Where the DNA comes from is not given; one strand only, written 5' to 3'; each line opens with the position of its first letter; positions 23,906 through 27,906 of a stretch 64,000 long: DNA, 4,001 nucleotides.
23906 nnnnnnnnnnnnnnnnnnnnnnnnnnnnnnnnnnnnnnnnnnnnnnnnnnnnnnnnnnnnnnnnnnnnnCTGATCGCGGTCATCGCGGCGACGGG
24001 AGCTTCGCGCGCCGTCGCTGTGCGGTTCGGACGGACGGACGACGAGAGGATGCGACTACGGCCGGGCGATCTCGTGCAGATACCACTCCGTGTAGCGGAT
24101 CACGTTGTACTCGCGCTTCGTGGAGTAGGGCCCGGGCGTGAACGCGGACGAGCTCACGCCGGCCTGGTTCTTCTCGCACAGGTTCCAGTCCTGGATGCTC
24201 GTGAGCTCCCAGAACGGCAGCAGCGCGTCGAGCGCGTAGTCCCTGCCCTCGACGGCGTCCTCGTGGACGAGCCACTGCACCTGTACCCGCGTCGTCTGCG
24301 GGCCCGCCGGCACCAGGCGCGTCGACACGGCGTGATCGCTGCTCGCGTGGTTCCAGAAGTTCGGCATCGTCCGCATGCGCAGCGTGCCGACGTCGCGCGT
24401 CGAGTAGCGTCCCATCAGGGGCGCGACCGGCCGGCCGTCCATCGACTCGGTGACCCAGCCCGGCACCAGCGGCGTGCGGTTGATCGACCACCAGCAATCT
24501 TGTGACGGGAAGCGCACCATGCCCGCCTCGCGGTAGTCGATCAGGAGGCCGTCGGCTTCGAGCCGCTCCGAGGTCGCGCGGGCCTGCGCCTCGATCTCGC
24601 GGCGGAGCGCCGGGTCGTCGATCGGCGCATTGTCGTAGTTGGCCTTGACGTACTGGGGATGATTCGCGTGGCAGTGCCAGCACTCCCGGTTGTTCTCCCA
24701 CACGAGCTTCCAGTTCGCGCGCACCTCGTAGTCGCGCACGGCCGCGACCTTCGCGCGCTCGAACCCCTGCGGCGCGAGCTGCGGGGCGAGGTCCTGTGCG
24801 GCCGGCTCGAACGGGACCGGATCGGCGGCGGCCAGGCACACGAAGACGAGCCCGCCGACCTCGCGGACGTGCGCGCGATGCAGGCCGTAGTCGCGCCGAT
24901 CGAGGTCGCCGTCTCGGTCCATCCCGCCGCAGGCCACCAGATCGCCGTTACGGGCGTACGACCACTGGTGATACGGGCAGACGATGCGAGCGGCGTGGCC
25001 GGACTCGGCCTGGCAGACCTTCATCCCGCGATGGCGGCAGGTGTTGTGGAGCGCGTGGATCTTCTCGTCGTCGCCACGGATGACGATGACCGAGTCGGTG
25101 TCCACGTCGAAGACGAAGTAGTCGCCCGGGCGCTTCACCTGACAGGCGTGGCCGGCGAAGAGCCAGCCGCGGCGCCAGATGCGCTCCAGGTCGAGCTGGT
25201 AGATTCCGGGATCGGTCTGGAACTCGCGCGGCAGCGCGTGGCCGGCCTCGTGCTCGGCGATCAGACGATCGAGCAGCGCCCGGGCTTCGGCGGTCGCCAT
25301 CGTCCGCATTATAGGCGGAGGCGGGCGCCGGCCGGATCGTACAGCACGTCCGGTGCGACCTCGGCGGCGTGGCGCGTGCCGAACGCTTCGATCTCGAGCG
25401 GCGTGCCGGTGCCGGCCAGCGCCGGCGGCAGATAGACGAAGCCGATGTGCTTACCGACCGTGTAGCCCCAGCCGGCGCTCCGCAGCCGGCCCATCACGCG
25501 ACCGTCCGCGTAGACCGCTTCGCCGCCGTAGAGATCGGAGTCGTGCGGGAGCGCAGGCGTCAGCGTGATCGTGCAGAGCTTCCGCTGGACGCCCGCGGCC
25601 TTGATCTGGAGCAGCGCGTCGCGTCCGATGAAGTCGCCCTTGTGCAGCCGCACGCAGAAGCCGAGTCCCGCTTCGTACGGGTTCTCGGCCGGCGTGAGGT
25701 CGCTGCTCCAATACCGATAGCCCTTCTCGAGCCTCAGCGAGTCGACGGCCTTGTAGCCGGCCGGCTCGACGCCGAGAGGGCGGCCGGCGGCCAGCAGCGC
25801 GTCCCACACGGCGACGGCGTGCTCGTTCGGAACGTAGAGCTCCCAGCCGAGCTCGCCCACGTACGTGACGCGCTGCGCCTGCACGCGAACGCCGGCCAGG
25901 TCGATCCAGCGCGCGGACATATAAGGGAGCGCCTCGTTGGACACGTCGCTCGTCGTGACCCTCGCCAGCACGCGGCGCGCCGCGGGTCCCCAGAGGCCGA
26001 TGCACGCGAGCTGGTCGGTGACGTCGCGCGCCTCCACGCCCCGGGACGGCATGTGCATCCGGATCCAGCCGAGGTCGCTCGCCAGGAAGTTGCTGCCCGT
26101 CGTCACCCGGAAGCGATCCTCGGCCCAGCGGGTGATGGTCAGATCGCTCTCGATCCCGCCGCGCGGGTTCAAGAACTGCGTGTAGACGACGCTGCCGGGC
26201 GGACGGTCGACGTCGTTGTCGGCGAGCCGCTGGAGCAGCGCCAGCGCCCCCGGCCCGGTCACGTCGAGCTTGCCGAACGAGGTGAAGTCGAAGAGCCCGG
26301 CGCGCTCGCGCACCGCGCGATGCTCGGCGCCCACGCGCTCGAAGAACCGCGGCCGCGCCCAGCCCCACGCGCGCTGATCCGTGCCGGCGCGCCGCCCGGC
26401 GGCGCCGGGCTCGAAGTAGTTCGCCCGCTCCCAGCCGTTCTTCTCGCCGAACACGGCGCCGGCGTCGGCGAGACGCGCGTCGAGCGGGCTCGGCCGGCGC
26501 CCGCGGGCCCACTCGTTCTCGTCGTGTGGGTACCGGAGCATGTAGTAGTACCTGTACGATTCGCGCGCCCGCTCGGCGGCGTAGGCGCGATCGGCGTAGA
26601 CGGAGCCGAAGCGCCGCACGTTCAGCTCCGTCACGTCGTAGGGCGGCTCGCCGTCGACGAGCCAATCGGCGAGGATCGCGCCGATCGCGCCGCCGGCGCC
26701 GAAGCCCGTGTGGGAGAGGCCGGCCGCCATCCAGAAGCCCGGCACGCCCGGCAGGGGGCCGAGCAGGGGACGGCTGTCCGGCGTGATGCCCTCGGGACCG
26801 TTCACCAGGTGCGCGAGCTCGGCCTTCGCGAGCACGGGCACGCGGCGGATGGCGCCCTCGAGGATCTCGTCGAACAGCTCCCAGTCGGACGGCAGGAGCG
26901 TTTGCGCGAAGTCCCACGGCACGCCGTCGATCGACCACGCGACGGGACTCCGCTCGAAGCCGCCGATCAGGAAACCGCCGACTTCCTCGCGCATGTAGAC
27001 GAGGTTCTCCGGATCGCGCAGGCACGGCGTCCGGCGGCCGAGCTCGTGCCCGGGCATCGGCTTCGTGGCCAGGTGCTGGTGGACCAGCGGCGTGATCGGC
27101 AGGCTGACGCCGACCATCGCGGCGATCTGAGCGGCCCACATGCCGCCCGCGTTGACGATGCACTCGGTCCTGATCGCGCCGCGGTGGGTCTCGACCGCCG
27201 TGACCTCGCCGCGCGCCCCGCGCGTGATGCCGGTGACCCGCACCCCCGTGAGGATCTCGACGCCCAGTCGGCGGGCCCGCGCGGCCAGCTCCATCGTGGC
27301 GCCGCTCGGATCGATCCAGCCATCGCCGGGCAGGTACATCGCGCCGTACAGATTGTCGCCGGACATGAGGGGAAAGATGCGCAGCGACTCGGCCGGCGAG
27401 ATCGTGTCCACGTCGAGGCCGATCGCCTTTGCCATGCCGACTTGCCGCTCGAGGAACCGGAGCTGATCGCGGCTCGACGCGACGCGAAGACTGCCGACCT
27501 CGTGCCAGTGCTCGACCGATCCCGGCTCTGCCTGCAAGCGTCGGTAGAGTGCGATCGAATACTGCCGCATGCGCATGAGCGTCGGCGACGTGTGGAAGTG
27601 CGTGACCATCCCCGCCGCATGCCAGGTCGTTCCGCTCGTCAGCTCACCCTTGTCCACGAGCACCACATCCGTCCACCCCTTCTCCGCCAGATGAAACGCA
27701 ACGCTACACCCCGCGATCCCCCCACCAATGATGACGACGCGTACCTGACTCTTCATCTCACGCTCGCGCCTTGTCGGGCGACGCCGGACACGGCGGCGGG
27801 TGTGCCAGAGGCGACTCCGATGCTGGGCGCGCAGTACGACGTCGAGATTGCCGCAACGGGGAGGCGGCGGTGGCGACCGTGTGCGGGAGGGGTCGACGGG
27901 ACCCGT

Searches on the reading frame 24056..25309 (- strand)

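Call 42: search_protein_families(library=pfam, proteins=[window:24056-25309:-], max_evalue=0.00001)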
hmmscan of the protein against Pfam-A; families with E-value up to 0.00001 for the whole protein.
window:24056-25309:- (417 aa): 2 families
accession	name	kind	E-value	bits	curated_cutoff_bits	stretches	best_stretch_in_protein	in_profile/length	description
PF00848.25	Ring_hydroxyl_A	-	3.1e-26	93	24.9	1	183-411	1-203/208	Ring hydroxylating alpha subunit (catalytic domain)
PF00355.32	Rieske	-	1.1e-16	61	20.3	1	49-126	2-77/88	Rieske [2Fe-2S] domain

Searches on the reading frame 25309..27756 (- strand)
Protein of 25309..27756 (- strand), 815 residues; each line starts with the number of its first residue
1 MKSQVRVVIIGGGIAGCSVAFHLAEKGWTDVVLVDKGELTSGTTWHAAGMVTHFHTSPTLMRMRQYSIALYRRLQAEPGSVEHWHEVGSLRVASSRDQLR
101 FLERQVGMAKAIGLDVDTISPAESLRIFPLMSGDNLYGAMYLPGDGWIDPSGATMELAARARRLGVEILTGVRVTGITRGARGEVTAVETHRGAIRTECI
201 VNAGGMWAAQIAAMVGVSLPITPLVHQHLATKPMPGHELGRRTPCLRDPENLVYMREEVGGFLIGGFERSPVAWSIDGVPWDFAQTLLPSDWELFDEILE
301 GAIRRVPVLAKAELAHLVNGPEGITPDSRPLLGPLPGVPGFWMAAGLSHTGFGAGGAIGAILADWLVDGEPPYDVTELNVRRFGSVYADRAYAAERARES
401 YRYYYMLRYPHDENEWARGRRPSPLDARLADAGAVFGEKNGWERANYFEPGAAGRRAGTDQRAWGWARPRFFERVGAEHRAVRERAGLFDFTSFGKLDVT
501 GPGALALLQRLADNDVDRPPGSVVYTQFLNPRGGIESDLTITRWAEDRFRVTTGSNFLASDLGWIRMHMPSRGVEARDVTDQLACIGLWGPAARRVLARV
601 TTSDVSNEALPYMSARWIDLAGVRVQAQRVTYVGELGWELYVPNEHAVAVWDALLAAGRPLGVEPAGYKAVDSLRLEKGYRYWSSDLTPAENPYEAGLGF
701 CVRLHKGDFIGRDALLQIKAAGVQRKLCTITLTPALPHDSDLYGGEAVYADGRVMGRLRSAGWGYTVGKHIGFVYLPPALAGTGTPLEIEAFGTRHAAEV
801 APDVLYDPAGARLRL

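Call 42: search_protein_families(library=pfam, proteins=[window:25309-27756:-], max_evalue=0.00001)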
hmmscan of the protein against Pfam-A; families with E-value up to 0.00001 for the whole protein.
window:25309-27756:- (815 aa): 6 families
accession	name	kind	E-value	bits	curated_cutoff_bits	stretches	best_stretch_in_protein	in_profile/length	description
PF01571.26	GCV_T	-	5.1e-84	281.9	25.6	1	426-700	2-254/255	Aminomethyltransferase folate-binding domain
PF01266.30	DAO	-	3.4e-74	250.9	27.9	1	6-365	1-353/353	FAD dependent oxidoreductase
PF08669.17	GCV_T_C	-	5e-18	65.2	25.9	1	725-807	1-80/80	Glycine cleavage T-protein C-terminal barrel domain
PF16350.10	FAO_M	-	5e-12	46.2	27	1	368-421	1-54/56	FAD dependent oxidoreductase central domain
PF00890.30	FAD_binding_2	-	1.3e-09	38.2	20.4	1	7-191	2-181/414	FAD binding domain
PF07992.20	Pyr_redox_2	-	2.4e-07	30.9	26.1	0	6-47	2-43/291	Pyridine nucleotide-disulphide oxidoreductase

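Call 45: find_related_loci(query=window:25309-27753:-, collection=genome_contigs, flank=2000)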
Query window:25309-27753:- (814 aa) in genome_contigs; peptide patterns used: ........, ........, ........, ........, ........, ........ (x = any residue, [..] = any of these).
77 stretches matched a pattern; 52 encode a relative of the query (tblastn E <= 1e-3); 52 distinct loci.
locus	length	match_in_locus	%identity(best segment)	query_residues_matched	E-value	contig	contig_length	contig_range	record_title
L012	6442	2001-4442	86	1-814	0e+0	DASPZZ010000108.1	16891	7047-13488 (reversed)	MAG TPA_asm: Candidatus Binatia bacterium isolate SMAG_U11632 k141_2694278, whole genome shotgun sequence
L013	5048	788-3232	85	1-814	0e+0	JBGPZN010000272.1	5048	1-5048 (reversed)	MAG: Candidatus Methylomirabilia bacterium isolate OBJ1_062018_070_24 k141_2596052_length_5048_cov_15.8930, whole genome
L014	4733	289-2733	85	1-814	0e+0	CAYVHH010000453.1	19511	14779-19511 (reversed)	MAG TPA_asm: uncultured bacterium isolate binchicken_co279_234 genome assembly, contig: k141_2417880, whole genome shotg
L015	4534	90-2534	85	1-814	0e+0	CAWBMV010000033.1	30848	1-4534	MAG: uncultured Candidatus Rokubacteria bacterium isolate MFD02242.bin.2.34 genome assembly, contig: contig_75633, whole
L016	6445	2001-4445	85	1-814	0e+0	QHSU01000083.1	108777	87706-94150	MAG: Candidatus Rokuibacteriota bacterium isolate AR23 14_1009_16_40cm_scaffold_244_curated, whole genome shotgun sequen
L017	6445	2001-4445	84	1-814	0e+0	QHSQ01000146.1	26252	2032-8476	MAG: Candidatus Rokuibacteriota bacterium isolate AR27 14_0903_09_40cm_scaffold_700_curated, whole genome shotgun sequen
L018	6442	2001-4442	84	1-813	0e+0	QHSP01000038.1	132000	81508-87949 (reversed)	MAG: Candidatus Rokuibacteriota bacterium isolate AR28 14_1009_16_30cm_scaffold_305_curated, whole genome shotgun sequen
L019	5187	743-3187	85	1-814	0e+0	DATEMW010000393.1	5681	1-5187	MAG TPA_asm: Candidatus Methylomirabilota bacterium isolate SMAG_U8953 k141_125593, whole genome shotgun sequence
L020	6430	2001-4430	85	1-809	0e+0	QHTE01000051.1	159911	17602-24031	MAG: Candidatus Rokuibacteriota bacterium isolate AR14 14_1009_16_40cm_scaffold_137_curated, whole genome shotgun sequen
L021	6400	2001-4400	86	16-814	0e+0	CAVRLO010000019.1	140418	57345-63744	MAG: uncultured Candidatus Rokubacteria bacterium isolate MFD04850.bin.2.308 genome assembly, contig: contig_45088, whol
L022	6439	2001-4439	83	2-813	0e+0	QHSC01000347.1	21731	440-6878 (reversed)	MAG: Candidatus Rokuibacteriota bacterium isolate AR4 14_1009_09_40cm_scaffold_10069_curated, whole genome shotgun seque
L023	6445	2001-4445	81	1-814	0e+0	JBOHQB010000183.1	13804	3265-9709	MAG: Candidatus Rokuibacteriota bacterium isolate H1-B1_metabat2.bin.40_sub k127_33493, whole genome shotgun sequence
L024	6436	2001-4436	82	1-814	0e+0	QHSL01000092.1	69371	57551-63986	MAG: Candidatus Rokuibacteriota bacterium isolate AR31 14_1009_16_40cm_scaffold_867_curated, whole genome shotgun sequen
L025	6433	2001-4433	77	1-813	0e+0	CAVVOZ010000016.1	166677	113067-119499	MAG: uncultured Candidatus Rokubacteria bacterium isolate MFD02242.bin.2.101 genome assembly, contig: contig_21782, whol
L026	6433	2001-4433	76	1-813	0e+0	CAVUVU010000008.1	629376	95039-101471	MAG: uncultured Candidatus Rokubacteria bacterium isolate MFD05567.bin.2.187 genome assembly, contig: contig_53474, whol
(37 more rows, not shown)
